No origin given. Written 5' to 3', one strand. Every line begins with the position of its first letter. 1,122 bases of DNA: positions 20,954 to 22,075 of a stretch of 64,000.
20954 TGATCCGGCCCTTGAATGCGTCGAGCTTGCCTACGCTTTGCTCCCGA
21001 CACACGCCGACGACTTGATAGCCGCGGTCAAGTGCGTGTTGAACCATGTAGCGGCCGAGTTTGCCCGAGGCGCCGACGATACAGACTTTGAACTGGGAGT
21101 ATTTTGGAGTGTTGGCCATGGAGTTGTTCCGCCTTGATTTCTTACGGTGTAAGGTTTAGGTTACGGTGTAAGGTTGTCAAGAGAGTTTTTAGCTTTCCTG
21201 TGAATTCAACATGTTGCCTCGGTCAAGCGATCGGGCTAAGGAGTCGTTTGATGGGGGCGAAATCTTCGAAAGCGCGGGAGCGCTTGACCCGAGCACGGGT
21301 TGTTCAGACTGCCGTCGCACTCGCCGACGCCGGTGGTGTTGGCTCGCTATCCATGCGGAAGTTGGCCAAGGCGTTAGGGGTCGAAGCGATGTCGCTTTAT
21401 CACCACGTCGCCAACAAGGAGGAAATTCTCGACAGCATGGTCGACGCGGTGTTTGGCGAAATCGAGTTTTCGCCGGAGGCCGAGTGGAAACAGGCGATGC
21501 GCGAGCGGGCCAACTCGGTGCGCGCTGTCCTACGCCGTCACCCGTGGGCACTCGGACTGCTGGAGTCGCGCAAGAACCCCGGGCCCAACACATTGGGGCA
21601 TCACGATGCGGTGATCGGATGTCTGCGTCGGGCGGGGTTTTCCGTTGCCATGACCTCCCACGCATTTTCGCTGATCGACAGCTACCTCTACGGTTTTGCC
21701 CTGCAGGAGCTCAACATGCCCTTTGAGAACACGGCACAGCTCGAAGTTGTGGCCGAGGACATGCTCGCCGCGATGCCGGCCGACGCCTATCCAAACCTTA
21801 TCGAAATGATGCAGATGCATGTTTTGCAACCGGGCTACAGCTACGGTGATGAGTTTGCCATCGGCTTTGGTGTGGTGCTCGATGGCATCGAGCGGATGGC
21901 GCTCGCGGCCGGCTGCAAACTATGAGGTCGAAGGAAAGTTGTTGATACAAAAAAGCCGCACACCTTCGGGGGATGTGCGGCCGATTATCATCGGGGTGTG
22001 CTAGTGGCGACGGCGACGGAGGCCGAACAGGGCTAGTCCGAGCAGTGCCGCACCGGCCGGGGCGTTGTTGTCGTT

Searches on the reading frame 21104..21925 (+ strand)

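Call 35: search_protein_families(library=pfam, proteins=[window:21104-21925:+], max_evalue=0.00001)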
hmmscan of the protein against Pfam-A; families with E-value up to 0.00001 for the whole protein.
window:21104-21925:+ (273 aa): 2 families
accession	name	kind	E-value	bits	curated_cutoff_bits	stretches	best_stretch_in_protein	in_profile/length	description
PF02909.22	TetR_C_1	-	1.2e-18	67.8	21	1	125-265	6-145/146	Tetracyclin repressor-like, C-terminal domain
PF00440.29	TetR_N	-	3.6e-08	33.5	24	1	68-111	3-46/47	Bacterial regulatory proteins, tetR family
